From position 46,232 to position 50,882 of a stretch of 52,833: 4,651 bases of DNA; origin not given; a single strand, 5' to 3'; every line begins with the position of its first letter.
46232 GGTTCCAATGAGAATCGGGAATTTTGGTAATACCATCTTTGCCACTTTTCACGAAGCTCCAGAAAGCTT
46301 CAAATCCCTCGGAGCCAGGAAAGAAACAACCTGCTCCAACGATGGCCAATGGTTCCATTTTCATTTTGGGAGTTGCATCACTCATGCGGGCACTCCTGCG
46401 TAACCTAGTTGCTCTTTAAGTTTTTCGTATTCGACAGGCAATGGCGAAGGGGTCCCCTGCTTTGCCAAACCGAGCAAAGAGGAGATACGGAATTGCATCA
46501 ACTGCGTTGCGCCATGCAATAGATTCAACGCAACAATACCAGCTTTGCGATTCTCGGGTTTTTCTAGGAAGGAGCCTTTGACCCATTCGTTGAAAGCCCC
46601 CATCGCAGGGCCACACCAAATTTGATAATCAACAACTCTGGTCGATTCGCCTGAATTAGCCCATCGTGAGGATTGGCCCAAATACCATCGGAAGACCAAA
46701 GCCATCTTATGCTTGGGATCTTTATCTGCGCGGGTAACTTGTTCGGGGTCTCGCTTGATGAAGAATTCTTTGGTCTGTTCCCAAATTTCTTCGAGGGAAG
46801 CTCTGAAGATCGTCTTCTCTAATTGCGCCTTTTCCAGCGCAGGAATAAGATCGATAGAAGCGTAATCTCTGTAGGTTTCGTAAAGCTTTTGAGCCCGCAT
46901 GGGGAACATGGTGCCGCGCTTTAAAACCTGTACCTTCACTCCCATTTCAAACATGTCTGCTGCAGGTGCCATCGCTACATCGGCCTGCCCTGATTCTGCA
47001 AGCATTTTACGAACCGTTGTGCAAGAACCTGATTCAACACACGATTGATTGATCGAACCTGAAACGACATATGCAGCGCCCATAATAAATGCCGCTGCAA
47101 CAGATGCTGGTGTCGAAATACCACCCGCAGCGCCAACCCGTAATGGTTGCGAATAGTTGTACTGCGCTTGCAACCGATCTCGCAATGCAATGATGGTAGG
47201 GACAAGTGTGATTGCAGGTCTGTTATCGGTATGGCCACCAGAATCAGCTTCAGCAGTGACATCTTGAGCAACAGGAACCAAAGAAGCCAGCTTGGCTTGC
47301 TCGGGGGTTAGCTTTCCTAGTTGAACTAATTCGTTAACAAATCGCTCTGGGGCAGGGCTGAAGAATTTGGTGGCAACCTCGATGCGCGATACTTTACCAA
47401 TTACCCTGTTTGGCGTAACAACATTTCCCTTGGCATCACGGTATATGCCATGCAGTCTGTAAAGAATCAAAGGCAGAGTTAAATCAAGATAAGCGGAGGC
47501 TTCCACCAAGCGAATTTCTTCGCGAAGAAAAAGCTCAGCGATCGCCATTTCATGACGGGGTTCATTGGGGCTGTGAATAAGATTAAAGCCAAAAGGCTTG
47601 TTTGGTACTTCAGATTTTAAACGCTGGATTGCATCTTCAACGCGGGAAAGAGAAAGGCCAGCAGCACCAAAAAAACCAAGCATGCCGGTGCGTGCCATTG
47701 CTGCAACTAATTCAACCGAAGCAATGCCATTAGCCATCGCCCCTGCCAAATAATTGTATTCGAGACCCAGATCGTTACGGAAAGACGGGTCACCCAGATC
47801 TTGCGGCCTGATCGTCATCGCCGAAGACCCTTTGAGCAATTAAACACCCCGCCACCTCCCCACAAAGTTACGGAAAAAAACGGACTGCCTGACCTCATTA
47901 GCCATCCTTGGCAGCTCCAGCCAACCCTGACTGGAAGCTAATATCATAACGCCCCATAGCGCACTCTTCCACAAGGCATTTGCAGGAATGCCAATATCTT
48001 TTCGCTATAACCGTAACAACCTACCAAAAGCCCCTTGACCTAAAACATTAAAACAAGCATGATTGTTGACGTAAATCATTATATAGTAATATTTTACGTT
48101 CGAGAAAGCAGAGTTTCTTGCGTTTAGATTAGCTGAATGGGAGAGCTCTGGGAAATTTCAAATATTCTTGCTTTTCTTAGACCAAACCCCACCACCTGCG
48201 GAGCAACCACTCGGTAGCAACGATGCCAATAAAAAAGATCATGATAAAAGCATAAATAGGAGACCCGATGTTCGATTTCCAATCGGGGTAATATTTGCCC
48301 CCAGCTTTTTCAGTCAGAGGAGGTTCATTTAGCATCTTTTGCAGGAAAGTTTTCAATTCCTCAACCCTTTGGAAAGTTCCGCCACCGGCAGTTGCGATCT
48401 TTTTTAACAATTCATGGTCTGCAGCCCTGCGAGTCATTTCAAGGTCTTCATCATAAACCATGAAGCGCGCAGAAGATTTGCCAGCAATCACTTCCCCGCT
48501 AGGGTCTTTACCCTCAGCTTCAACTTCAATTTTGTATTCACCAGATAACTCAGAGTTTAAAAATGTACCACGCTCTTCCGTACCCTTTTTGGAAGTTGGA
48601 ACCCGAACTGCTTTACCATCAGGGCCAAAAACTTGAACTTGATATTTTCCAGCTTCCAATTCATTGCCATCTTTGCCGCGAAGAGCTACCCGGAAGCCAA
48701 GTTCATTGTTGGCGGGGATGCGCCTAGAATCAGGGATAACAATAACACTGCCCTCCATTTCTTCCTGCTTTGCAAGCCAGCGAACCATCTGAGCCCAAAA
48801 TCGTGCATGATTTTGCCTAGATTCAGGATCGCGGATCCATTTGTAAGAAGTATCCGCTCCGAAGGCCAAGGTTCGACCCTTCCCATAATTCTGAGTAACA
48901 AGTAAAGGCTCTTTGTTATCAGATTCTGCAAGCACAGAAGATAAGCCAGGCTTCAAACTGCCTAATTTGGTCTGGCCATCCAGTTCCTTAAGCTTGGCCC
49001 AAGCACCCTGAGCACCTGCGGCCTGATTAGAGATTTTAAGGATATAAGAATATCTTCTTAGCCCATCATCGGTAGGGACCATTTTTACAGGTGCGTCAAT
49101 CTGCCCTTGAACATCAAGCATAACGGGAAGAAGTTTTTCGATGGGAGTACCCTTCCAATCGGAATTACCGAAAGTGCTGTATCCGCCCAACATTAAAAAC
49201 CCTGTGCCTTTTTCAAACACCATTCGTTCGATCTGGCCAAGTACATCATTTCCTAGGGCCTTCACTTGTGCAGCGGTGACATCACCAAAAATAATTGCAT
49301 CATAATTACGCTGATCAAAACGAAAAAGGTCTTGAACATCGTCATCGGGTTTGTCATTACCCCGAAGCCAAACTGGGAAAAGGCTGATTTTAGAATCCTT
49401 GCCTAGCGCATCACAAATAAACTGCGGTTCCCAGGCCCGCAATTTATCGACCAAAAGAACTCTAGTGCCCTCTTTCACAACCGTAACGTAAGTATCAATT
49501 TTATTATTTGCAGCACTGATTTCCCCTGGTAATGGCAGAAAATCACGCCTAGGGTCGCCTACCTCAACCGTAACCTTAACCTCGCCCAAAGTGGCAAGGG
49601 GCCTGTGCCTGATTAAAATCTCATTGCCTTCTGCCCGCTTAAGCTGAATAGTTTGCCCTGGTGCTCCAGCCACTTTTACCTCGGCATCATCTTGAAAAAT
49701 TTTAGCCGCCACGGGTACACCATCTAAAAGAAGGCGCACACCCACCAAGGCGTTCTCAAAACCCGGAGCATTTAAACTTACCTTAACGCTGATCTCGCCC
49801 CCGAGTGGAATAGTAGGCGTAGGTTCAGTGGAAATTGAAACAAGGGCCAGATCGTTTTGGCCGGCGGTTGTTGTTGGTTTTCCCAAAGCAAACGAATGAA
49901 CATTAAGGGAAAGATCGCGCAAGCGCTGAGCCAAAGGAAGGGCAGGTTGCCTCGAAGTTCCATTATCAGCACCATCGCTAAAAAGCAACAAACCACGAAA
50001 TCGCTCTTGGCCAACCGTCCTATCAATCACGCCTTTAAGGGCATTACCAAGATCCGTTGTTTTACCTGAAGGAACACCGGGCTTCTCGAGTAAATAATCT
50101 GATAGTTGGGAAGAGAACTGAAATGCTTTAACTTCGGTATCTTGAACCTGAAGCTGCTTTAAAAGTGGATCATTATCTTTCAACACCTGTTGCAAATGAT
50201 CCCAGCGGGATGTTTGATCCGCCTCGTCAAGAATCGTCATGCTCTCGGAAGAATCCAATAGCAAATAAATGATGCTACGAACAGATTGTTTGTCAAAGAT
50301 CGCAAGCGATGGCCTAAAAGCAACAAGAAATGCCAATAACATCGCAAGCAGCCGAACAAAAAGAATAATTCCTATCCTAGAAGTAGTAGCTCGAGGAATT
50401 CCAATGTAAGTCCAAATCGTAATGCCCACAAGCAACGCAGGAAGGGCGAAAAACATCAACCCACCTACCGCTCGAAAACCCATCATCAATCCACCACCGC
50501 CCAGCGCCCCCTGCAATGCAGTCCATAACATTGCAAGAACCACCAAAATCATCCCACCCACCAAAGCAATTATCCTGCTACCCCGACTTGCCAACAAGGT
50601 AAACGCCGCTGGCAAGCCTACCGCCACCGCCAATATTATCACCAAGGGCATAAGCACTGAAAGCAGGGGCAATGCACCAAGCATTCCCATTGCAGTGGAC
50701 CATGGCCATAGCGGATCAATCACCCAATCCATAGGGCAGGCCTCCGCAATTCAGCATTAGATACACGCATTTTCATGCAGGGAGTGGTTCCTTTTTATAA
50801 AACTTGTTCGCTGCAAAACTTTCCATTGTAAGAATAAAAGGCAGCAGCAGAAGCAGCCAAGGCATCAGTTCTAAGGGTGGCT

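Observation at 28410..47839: One 19.4-kb operon joins a PUFA-type polyketide synthase (pfaD-pfaA-pfaC) directly to a complete oleABCD olefin pathway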

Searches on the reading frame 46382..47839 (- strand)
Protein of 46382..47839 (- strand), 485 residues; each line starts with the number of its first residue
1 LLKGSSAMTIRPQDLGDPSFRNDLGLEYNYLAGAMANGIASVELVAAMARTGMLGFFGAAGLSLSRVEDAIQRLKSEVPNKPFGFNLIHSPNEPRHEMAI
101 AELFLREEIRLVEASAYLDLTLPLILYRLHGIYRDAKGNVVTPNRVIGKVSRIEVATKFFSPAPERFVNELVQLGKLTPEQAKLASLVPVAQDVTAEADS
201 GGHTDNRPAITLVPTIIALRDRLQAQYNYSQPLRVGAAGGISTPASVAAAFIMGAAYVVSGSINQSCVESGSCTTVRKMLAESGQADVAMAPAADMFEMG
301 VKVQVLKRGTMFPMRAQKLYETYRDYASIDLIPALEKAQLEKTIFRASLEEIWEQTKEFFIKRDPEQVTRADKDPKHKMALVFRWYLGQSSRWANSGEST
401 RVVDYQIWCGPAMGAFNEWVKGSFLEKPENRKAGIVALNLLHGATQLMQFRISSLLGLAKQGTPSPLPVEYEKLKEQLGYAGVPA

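Call 3: search_protein_families(library=pfam, proteins=[window:46382-47839:-], max_evalue=0.001)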
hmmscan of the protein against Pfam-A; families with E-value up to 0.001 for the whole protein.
window:46382-47839:- (485 aa): 2 families
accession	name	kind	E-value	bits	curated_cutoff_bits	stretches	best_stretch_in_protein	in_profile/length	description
PF21607.2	FabD_helical_ins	-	3.5e-35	120.5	27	1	326-405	1-80/80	[Acyl-carrier-protein] S-malonyltransferase, inserted helical domain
PF03060.21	NMO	-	2.4e-14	53.9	28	2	32-97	15-79/331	Nitronate monooxygenase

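Call 4: search_protein_families(library=ncbifam, proteins=[window:46382-47839:-], max_evalue=0.001)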
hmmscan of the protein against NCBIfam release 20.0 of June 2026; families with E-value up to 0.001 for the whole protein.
window:46382-47839:- (485 aa): 2 families
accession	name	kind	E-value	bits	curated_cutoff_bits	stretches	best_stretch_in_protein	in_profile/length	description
TIGR02814.1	pfaD_fam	subfamily_domain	5.8e-196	651.5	449.25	1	11-449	2-442/444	PfaD family polyunsaturated fatty acid/polyketide biosynthesis protein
TIGR03151.1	enACPred_II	equivalog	1.4e-11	44.3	453.1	1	24-113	8-92/307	enoyl-[acyl-carrier-protein] reductase FabK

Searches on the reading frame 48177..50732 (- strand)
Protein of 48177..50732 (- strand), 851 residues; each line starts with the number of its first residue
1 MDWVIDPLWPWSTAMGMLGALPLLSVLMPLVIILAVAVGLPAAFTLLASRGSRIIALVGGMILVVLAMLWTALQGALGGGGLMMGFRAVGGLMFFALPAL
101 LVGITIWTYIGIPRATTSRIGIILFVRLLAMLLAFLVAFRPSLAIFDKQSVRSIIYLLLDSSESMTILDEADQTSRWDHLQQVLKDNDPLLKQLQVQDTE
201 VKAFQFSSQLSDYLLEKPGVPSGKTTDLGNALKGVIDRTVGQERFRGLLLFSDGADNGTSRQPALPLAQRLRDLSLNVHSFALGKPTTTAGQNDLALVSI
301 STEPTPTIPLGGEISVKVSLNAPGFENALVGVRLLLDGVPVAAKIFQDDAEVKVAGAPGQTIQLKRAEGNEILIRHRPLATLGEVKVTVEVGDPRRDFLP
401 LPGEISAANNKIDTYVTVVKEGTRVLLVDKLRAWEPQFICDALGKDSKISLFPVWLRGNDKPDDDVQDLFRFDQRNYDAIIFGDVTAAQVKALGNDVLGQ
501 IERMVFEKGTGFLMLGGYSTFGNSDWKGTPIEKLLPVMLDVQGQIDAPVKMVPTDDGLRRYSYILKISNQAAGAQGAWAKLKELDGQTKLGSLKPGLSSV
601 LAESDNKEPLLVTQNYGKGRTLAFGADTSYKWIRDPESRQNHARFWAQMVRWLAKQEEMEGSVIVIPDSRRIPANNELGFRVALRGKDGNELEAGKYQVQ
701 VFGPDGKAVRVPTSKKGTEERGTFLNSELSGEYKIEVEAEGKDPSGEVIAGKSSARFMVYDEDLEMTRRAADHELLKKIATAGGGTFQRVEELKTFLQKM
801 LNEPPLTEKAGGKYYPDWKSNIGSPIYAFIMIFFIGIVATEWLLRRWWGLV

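Call 11: search_protein_families(library=pfam, proteins=[window:48177-50732:-], max_evalue=0.001)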
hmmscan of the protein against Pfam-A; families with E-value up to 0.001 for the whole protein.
window:48177-50732:- (851 aa): 1 family
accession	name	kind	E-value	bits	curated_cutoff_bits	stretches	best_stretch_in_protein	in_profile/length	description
PF07090.17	GATase1_like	-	3.9e-13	50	27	1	477-654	67-246/247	Putative glutamine amidotransferase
